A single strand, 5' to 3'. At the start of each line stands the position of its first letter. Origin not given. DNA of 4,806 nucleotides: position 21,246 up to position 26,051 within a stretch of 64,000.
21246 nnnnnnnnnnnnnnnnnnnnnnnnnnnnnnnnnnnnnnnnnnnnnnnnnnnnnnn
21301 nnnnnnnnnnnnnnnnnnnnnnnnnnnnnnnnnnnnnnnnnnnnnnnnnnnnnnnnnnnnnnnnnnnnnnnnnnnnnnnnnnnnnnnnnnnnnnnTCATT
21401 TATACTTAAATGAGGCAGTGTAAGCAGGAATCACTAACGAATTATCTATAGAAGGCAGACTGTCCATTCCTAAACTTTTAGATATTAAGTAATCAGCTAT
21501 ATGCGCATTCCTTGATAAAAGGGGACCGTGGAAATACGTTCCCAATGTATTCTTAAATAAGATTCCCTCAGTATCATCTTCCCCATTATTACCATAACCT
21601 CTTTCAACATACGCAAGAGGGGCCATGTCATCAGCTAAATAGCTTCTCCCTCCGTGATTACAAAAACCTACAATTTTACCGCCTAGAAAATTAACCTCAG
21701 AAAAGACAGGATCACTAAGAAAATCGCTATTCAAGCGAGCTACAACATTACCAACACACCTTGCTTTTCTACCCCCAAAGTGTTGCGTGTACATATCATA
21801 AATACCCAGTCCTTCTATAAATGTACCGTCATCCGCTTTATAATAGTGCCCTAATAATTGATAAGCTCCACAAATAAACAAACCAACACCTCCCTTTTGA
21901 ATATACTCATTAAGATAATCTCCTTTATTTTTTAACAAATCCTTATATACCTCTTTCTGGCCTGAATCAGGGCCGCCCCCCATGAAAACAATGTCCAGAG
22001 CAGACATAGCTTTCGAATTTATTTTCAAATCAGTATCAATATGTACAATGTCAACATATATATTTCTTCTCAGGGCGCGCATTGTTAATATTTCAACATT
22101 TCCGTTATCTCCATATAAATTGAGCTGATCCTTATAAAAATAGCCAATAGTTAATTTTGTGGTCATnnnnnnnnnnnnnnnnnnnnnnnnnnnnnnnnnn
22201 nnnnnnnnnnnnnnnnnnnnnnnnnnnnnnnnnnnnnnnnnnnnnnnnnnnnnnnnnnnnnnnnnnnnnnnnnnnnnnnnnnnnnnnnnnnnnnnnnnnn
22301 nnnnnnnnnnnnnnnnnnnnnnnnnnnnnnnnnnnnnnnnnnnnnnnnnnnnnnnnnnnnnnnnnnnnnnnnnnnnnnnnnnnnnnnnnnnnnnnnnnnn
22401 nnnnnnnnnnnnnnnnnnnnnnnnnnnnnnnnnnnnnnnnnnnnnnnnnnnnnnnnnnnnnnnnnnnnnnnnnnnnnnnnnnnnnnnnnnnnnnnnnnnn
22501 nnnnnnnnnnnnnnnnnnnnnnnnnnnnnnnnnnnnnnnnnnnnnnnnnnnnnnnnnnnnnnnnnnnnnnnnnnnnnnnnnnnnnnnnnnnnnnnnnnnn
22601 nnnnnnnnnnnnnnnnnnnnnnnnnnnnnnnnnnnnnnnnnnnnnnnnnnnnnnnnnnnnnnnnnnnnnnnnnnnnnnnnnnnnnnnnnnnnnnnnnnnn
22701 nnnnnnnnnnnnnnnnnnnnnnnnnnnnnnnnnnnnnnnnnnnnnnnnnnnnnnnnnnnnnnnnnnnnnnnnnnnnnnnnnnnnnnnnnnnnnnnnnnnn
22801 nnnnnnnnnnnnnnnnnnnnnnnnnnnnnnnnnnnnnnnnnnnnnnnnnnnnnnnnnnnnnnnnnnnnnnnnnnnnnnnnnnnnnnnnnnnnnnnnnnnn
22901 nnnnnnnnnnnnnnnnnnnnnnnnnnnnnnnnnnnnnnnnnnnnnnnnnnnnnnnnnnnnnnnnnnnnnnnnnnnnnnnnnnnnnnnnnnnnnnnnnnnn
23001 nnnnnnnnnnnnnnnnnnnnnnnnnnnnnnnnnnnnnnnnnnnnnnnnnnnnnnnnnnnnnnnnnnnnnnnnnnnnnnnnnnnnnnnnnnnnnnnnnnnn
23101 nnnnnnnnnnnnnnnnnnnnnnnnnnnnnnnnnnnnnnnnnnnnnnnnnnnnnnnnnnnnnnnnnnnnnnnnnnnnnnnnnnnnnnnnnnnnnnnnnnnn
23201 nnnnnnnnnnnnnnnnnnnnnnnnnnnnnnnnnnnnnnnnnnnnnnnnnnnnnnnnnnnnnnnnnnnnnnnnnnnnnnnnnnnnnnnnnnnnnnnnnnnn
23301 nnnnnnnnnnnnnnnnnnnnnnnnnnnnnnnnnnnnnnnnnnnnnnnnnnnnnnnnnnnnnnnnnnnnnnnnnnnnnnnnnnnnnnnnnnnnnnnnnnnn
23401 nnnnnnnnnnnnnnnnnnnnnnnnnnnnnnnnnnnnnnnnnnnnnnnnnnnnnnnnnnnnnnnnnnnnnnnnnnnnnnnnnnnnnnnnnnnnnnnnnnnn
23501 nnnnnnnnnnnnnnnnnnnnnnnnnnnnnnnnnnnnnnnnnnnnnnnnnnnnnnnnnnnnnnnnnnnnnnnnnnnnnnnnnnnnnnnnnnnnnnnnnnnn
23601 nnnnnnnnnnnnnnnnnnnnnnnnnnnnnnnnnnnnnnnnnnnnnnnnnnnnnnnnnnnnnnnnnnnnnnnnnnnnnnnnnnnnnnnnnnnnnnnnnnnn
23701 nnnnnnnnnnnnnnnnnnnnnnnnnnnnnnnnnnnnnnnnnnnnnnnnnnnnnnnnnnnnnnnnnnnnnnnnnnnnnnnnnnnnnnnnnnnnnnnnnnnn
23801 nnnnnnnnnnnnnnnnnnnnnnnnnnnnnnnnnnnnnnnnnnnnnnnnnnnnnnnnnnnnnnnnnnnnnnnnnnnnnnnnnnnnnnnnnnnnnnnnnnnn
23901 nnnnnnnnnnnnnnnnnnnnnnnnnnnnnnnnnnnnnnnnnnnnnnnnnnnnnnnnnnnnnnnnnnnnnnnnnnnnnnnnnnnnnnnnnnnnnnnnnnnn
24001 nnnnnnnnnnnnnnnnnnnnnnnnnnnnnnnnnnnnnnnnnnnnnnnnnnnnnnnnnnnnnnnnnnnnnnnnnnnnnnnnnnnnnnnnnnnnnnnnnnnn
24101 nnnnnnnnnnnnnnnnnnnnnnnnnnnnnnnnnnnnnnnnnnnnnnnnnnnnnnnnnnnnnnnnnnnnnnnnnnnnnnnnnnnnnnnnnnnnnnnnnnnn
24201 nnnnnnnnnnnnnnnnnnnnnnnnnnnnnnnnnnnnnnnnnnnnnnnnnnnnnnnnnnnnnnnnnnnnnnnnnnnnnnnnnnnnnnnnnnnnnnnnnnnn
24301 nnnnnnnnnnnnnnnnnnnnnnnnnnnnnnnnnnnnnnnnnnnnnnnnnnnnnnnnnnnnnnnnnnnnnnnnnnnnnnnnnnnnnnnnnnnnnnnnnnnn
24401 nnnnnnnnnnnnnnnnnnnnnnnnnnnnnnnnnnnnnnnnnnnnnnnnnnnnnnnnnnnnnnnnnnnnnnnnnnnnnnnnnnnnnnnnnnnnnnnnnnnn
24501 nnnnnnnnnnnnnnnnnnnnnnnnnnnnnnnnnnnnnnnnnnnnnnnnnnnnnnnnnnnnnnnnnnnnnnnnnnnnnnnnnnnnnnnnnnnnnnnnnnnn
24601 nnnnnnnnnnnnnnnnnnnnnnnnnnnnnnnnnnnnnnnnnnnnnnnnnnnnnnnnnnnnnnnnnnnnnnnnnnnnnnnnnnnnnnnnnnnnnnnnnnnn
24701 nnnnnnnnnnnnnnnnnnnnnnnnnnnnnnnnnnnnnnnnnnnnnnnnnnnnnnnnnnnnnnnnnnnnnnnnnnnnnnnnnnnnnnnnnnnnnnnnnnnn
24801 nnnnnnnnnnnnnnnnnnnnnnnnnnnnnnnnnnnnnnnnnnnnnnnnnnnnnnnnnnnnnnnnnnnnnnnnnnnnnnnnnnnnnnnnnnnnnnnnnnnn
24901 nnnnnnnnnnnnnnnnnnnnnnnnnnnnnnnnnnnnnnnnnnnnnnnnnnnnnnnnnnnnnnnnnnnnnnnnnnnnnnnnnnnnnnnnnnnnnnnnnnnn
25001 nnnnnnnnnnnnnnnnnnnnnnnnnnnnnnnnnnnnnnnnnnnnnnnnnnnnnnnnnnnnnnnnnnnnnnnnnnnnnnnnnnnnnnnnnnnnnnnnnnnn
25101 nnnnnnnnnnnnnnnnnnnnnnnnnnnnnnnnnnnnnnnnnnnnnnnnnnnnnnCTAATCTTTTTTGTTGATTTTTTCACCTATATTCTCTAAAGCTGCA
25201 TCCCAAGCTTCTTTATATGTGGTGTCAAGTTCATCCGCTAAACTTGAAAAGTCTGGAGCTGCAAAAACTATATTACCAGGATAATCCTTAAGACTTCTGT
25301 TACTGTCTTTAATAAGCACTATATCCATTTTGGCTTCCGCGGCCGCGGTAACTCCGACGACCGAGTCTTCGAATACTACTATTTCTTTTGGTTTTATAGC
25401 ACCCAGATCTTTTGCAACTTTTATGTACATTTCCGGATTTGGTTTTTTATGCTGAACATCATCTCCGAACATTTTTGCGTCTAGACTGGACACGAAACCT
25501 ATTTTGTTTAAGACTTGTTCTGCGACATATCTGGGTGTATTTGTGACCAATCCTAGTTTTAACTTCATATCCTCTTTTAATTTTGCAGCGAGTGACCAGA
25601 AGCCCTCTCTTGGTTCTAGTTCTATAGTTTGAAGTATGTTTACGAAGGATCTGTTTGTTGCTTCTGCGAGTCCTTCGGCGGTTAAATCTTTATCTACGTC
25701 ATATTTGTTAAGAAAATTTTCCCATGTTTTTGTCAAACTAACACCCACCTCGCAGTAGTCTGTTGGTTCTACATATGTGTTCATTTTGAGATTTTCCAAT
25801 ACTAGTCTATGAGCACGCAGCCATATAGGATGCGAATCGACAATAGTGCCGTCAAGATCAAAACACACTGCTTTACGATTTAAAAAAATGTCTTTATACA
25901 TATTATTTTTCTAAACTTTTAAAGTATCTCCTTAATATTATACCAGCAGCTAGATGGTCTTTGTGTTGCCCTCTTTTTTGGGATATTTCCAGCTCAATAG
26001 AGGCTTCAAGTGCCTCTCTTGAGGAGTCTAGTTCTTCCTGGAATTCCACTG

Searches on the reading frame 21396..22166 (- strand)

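Call 116: search_protein_families(library=pfam, proteins=[window:21396-22166:-], max_evalue=0.001)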
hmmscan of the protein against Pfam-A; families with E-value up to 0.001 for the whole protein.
window:21396-22166:- (256 aa): 1 family
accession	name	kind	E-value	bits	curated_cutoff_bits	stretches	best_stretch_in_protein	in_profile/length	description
PF07685.20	GATase_3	-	3.8e-29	102.1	27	1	6-220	1-195/196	CobB/CobQ-like glutamine amidotransferase domain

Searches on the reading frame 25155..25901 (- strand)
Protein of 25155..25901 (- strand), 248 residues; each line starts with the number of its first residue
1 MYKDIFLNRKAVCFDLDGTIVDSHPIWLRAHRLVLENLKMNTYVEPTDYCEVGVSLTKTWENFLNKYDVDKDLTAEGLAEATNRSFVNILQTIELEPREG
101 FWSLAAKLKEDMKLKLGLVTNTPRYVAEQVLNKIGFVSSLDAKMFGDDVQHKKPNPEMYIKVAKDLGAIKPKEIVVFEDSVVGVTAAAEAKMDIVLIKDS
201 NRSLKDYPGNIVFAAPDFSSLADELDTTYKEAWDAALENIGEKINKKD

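Call 116: search_protein_families(library=pfam, proteins=[window:25155-25901:-], max_evalue=0.001)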
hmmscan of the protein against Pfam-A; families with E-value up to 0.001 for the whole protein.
window:25155-25901:- (248 aa): 3 families
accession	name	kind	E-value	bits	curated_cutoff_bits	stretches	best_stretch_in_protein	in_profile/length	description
PF13419.12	HAD_2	-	1.3e-25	90.9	23.8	1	13-196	2-177/178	Haloacid dehalogenase-like hydrolase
PF00702.32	Hydrolase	-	1.9e-25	90.8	26.4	1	10-190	2-190/191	haloacid dehalogenase-like hydrolase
PF12710.13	HAD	-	1.1e-05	26.3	27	1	13-144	2-132/189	haloacid dehalogenase-like hydrolase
